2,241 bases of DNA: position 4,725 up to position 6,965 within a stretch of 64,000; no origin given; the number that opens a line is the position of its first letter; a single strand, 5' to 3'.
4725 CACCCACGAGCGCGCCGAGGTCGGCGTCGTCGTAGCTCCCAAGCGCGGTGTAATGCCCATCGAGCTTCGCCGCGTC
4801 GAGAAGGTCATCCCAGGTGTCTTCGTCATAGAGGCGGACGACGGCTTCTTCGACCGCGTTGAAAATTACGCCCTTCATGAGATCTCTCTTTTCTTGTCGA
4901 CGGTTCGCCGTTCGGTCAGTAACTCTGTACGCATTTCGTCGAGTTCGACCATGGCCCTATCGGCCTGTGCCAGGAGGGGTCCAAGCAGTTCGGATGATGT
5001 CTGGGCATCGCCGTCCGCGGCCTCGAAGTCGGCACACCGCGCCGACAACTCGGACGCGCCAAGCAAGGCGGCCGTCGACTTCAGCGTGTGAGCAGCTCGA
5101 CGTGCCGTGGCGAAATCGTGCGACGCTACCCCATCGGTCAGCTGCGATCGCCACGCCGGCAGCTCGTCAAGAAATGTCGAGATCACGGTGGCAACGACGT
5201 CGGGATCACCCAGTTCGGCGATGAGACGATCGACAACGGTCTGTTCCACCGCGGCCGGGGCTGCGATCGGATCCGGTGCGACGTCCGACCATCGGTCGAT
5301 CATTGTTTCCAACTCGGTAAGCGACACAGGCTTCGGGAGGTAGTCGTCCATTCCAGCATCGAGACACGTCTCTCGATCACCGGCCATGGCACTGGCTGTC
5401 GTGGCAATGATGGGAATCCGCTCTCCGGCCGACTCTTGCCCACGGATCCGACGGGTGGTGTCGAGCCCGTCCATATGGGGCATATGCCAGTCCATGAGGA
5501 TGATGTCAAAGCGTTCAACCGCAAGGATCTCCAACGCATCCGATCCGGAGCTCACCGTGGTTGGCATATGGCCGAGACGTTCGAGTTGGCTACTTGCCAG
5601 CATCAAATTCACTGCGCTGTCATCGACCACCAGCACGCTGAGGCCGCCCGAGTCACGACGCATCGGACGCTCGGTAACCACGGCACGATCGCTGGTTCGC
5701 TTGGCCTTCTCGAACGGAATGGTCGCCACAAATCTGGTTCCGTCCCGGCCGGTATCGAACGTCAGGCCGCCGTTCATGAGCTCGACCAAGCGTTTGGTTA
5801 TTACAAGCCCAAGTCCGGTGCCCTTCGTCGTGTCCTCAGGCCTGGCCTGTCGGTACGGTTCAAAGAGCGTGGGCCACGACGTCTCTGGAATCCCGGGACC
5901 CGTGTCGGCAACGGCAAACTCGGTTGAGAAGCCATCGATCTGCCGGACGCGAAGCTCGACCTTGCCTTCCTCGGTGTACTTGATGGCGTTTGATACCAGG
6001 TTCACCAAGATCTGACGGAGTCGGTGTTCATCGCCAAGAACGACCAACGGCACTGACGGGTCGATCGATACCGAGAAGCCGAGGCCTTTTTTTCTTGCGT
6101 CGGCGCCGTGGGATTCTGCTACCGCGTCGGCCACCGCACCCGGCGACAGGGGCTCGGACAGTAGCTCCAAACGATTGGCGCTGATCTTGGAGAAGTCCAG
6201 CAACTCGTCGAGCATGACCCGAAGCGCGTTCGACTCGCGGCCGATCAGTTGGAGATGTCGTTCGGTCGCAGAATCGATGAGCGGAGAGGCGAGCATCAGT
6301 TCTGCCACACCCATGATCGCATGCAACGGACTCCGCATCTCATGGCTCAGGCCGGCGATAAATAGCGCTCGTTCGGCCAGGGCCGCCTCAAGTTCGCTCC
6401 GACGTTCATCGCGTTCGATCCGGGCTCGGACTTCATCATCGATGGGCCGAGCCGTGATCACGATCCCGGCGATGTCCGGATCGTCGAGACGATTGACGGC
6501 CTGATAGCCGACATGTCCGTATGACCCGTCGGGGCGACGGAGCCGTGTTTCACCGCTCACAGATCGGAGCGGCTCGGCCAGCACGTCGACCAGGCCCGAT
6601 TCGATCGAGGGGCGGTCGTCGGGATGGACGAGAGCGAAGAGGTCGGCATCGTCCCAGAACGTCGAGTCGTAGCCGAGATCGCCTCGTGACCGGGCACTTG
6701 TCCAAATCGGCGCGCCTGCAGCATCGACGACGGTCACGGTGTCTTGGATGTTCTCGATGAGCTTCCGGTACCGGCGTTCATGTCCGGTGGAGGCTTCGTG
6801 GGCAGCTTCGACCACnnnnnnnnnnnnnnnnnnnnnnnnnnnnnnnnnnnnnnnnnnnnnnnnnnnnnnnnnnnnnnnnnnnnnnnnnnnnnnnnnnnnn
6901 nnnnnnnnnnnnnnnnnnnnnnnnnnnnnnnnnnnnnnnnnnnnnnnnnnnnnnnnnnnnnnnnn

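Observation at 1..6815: H-NOX flanked by two histidine kinases and chained to GT4-flippase-GT2: candidate gas-controlled surface-glycan operon with no canonical output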

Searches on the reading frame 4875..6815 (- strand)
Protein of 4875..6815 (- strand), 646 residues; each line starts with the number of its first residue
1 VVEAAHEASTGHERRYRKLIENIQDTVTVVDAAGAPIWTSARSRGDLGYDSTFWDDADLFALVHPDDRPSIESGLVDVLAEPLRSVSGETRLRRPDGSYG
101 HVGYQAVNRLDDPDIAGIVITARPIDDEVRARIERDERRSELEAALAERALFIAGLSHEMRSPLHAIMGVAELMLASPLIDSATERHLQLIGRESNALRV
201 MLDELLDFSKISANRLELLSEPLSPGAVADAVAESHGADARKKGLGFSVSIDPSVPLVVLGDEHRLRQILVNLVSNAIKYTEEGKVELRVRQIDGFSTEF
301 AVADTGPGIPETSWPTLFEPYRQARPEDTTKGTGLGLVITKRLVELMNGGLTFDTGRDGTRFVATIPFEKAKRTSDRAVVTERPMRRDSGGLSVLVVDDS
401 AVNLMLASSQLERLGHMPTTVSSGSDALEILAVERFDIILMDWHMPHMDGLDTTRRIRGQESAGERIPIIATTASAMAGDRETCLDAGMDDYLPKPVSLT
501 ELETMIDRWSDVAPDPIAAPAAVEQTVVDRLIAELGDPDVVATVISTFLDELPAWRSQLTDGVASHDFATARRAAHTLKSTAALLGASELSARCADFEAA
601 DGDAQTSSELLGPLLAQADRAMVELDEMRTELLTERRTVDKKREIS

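Call 9: search_protein_families(library=pfam, proteins=[window:4875-6815:-], max_evalue=0.01)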
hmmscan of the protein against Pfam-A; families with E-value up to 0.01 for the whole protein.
window:4875-6815:- (646 aa): 7 families
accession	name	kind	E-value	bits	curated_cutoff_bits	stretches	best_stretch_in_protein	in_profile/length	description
PF00072.30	Response_reg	-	1.8e-26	92.9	30.2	1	394-506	1-110/111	Response regulator receiver domain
PF02518.31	HATPase_c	-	1.5e-25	90.2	26.4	1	261-369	1-110/111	Histidine kinase-, DNA gyrase B-, and HSP90-like ATPase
PF00512.31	HisKA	-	9e-14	51.7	26.9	1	149-213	2-65/66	His Kinase A (phospho-acceptor) domain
PF01627.28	Hpt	-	1.5e-10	41.6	24.6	1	545-624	3-73/84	Hpt domain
PF08447.18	PAS_3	-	5.3e-06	27.1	25.6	1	47-103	12-69/89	PAS fold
PF13581.12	HATPase_c_2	-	4.8e-05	23.8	27.4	1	270-347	36-112/127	Histidine kinase-like ATPase domain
PF00989.32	PAS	-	0.0027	18.1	22.6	1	15-125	2-113/113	PAS fold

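Call 37: search_protein_families(library=ncbifam, proteins=[window:4875-6815:-], max_evalue=0.001)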
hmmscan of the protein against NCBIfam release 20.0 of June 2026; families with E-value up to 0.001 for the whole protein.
window:4875-6815:- (646 aa): 147 families (the best 25 are shown)
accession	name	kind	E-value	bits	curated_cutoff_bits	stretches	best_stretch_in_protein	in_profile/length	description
TIGR02956.1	TMAO_torS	equivalog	1.3e-90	304.8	676.5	1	135-508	450-818/967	TMAO reductase system sensor histidine kinase/response regulator TorS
NF008318.0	PRK11107.1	equivalog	5.3e-83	279.6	890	2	149-376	293-526/920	two-component sensor histidine kinase BarA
NF011874.0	PRK15347.1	equivalog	1.8e-78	264.5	852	2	136-372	385-618/921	two component system sensor kinase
NF008302.0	PRK11091.1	equivalog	5.4e-77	259.7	838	1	133-602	267-744/779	aerobic respiration two-component sensor histidine kinase ArcB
NF008099.0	PRK10841.1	equivalog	9.8e-74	248.6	920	2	140-376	461-698/949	two-component system sensor histidine kinase RcsC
NF038297.2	hybrid_HK_HrmK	equivalog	5.4e-73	246.6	725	1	141-508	227-606/607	hybrid histidine kinase/response regulator HrmK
NF041947.1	LuxQ_Vibrio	equivalog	8.9e-66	222.3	1200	1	114-505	437-834/843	quorum-sensing autoinducer 2 sensor kinase/phosphatase LuxQ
NF045901.1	HisKinLetSLeg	equivalog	7.4e-61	206.2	1650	2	147-370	291-520/906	two-component system sensor histidine kinase LetS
NF008543.0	PRK11466.1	equivalog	7.3e-56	189.6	982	1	133-601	428-885/914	TMAO reductase system sensor histidine kinase/response regulator TorS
NF007420.1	PRK09959.1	equivalog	2.2e-49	168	1995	1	137-601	701-1162/1197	acid-sensing system histidine kinase EvgS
NF041880.1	EPS_EpsF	equivalog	1.7e-44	152.2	900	2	12-359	142-482/492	response regulator EpsF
NF046044.1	PnpS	equivalog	5.7e-42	144.1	400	1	149-367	170-390/390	two-component system histidine kinase PnpS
NF041832.1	near_NosP_CTERM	subfamily_domain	3.9e-39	134.8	400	1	145-506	3-366/370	NahK/ErcS family hybrid sensor histidine kinase/response regulator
TIGR02966.1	phoR_proteo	equivalog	1.2e-35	123.1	334.2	1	141-363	106-330/333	phosphate regulon sensor histidine kinase PhoR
NF047465.1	hybrid_HK_LvrA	exception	9.2e-33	113.2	1200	1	150-371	203-425/819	hybrid histidine kinase/response regulator LvrA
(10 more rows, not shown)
